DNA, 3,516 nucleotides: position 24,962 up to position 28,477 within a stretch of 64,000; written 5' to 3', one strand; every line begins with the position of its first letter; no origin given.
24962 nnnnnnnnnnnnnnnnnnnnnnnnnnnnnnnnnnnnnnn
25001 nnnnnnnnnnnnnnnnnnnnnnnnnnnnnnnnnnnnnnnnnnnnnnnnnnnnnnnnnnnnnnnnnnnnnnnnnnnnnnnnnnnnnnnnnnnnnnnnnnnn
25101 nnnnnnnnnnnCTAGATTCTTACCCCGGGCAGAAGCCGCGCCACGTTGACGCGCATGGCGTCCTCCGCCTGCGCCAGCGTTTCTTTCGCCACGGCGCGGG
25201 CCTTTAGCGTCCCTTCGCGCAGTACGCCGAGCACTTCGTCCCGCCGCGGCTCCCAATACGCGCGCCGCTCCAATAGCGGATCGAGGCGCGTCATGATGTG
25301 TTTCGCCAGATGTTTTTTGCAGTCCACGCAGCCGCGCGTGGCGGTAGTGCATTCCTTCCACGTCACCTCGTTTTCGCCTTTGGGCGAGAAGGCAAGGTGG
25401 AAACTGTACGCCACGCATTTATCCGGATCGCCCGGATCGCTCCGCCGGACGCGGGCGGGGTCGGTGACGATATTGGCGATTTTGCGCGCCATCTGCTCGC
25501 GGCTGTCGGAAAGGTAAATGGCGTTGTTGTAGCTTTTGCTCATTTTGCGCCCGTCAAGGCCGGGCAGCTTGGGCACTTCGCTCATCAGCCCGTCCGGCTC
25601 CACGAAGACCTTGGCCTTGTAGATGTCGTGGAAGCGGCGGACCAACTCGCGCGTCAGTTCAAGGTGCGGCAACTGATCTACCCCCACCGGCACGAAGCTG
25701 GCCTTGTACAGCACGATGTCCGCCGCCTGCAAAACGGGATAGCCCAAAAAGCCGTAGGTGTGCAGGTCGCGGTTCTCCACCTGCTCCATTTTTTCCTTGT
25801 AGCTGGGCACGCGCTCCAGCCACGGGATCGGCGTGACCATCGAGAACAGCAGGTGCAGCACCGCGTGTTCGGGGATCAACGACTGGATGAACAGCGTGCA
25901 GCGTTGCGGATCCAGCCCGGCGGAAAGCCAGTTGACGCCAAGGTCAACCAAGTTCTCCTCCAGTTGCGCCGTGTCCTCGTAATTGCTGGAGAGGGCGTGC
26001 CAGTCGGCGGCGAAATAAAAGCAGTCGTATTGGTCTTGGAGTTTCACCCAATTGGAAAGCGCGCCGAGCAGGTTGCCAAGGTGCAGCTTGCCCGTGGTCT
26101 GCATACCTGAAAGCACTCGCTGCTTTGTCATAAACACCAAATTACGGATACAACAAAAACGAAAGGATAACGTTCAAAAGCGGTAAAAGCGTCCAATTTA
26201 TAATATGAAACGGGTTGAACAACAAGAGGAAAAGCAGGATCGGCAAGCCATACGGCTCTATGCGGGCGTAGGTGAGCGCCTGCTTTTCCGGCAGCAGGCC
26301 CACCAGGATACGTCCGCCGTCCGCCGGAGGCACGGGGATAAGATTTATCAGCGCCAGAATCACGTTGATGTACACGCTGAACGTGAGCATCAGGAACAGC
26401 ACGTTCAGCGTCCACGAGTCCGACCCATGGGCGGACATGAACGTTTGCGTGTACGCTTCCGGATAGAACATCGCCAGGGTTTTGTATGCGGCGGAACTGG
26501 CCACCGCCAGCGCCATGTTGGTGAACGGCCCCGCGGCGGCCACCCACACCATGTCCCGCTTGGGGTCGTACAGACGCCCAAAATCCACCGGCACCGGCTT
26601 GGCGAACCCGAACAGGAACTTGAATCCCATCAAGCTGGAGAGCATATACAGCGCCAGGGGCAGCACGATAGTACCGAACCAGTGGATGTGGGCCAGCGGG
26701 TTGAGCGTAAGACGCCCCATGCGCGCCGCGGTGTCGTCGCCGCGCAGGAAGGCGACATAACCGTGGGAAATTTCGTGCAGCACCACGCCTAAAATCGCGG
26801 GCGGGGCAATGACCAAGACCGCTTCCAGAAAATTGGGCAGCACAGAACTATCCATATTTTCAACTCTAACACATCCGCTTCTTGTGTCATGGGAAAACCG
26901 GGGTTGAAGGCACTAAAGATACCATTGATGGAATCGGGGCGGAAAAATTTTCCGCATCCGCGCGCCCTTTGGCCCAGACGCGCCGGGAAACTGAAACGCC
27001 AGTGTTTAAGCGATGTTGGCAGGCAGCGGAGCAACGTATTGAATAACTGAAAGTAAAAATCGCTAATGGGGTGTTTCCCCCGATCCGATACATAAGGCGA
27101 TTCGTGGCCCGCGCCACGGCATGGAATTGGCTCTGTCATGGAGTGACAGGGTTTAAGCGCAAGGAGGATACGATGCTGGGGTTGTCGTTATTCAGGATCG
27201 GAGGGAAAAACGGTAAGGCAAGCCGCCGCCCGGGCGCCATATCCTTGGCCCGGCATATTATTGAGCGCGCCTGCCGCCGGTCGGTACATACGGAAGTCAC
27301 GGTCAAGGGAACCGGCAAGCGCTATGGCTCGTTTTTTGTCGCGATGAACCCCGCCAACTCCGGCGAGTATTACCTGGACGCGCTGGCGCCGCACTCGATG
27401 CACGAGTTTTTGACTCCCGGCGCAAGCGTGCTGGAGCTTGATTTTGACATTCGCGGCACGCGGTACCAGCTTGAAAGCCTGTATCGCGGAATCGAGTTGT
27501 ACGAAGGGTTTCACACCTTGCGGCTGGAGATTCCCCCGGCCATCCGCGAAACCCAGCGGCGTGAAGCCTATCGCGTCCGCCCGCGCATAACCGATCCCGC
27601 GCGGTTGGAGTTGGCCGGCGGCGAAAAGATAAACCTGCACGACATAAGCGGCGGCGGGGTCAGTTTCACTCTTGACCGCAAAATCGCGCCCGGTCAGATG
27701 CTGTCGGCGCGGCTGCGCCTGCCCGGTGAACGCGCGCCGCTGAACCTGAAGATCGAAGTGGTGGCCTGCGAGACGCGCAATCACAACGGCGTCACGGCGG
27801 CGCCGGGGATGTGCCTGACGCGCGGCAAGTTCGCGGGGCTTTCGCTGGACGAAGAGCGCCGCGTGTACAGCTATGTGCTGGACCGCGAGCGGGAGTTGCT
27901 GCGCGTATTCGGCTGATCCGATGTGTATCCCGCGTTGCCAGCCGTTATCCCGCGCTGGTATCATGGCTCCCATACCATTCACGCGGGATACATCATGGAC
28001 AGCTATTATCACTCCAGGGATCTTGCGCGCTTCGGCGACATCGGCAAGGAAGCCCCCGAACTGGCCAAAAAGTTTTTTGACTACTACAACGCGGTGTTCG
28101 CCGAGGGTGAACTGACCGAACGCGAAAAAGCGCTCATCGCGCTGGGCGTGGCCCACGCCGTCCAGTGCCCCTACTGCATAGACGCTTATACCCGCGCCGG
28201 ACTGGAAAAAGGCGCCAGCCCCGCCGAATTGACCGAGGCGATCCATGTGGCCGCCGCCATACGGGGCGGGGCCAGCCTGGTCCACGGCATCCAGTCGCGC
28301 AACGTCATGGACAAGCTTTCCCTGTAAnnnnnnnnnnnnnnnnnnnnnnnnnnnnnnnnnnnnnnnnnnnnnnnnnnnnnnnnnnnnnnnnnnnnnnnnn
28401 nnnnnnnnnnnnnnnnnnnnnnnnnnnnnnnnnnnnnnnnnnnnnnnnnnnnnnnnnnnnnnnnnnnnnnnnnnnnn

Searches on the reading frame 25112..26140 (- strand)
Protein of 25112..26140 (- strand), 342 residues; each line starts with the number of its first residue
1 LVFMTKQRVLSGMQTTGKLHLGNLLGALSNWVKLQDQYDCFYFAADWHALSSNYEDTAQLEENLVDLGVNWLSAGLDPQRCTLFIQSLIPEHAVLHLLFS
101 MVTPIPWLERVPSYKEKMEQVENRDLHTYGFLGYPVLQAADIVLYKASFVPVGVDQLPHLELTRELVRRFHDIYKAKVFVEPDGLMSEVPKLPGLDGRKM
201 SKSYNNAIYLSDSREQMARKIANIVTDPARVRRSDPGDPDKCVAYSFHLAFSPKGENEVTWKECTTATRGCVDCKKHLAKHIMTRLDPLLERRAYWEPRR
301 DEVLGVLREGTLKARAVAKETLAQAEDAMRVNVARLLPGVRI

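Call 21: search_protein_families(library=pfam, proteins=[window:25112-26140:-], max_evalue=0.00001)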
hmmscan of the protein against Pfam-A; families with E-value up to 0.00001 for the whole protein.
window:25112-26140:- (342 aa): 1 family
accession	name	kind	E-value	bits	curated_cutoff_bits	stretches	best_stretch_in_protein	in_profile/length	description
PF00579.31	tRNA-synt_1b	-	5e-63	213.6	21.1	1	7-286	6-291/292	tRNA synthetases class I (W and Y)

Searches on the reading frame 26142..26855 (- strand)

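Call 21: search_protein_families(library=pfam, proteins=[window:26142-26855:-], max_evalue=0.00001)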
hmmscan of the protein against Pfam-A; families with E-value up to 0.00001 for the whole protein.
window:26142-26855:- (237 aa): 1 family
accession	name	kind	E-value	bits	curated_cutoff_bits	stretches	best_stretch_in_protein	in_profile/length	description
PF02163.28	Peptidase_M50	-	5.8e-13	49.1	27.2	1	23-212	9-219/221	Peptidase family M50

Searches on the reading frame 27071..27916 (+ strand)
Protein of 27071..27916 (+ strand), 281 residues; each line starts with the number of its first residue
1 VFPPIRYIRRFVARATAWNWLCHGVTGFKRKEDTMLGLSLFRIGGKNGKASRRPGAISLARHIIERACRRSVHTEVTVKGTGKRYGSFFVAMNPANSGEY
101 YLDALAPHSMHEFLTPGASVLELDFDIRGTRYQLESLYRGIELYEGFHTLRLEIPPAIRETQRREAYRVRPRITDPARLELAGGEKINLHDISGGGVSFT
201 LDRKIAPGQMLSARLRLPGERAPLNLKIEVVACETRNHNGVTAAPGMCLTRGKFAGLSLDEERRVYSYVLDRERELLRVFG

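Call 21: search_protein_families(library=pfam, proteins=[window:27071-27916:+], max_evalue=0.00001)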
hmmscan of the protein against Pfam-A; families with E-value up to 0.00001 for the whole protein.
window:27071-27916:+ (281 aa): 1 family
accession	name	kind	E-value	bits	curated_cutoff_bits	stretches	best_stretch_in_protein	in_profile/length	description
PF07238.19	PilZ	-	5.9e-09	36.6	22.5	1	162-265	1-96/102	PilZ domain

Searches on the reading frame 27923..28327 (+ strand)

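Call 21: search_protein_families(library=pfam, proteins=[window:27923-28327:+], max_evalue=0.00001)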
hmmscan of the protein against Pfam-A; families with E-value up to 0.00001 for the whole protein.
window:27923-28327:+ (134 aa): 1 family
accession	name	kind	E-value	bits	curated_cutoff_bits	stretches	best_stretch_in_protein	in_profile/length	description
PF02627.25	CMD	-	2.1e-19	69.7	23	1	45-122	1-78/84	Carboxymuconolactone decarboxylase family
